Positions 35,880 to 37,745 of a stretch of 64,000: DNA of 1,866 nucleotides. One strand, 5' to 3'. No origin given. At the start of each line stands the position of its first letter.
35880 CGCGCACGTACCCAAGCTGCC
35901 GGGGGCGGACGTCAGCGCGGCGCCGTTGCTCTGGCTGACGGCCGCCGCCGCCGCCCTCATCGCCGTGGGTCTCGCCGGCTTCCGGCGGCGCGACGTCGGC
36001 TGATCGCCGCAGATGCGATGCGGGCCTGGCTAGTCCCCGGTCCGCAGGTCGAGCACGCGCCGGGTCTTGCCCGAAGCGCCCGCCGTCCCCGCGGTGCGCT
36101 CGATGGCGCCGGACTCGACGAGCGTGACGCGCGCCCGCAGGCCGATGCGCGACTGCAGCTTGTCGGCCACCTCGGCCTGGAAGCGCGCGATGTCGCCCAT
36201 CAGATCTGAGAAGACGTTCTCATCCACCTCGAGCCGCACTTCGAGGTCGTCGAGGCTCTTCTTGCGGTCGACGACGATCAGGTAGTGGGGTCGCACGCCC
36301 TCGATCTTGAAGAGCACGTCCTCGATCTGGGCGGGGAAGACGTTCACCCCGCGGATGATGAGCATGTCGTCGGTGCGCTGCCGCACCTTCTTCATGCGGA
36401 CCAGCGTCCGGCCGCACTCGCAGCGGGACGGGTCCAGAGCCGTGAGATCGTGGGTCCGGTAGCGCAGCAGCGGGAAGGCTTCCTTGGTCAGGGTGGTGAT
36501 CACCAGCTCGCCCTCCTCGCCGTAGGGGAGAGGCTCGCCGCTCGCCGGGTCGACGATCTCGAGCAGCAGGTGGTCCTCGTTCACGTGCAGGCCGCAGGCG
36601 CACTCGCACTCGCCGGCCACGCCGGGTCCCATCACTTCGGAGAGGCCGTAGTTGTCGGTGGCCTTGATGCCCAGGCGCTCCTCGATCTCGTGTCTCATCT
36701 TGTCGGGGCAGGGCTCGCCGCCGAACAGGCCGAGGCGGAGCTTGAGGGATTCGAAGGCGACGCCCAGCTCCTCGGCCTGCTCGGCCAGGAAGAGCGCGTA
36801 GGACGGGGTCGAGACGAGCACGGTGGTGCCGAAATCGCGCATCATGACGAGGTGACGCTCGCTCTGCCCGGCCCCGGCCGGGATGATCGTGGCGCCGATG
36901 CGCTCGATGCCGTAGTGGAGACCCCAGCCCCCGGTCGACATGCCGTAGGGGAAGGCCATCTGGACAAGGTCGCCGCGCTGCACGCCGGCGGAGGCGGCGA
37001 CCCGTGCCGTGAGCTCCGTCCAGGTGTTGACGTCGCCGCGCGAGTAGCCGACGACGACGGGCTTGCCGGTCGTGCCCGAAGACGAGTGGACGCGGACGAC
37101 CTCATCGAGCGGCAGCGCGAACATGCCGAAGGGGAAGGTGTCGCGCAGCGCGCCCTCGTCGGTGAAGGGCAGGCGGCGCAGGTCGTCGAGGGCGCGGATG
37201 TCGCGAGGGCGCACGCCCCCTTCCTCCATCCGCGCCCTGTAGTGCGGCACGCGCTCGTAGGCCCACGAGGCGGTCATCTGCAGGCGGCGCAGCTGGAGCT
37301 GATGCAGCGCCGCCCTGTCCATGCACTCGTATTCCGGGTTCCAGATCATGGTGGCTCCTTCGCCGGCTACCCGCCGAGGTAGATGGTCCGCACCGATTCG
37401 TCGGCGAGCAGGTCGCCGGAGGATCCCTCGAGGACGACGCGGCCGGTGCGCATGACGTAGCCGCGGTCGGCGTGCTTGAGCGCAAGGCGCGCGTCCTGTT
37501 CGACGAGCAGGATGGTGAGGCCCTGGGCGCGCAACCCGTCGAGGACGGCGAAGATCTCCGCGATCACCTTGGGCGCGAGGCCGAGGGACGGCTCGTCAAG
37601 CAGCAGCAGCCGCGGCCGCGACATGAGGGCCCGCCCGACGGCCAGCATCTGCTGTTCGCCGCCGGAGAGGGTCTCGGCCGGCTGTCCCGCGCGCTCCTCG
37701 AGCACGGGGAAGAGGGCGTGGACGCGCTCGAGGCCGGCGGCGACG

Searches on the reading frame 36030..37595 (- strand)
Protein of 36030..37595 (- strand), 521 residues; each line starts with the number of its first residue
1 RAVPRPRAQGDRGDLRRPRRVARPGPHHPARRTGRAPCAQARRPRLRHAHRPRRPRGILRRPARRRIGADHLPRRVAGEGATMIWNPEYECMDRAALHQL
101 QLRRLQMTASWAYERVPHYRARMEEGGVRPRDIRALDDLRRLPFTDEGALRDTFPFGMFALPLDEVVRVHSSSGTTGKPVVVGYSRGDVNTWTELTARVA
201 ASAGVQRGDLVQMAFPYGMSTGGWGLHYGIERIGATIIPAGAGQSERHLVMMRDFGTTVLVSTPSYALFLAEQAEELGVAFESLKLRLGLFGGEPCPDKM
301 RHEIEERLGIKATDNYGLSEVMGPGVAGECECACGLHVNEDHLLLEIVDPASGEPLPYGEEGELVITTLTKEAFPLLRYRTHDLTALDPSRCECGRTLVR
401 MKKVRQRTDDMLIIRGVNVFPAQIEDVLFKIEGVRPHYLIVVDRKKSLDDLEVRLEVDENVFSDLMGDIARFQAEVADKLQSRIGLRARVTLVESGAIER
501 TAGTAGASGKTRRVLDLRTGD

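Call 54: search_protein_families(library=pfam, proteins=[window:36030-37595:-], max_evalue=0.00001)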
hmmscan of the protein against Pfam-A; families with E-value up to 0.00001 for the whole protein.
window:36030-37595:- (521 aa): 2 families
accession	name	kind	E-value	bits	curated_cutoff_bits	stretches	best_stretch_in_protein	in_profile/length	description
PF14535.12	AMP-binding_C_2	-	1.7e-26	92.7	25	1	416-518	1-96/96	AMP-binding enzyme C-terminal domain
PF00501.34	AMP-binding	-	6.4e-18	65.1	29.9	1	166-367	164-375/384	AMP-binding enzyme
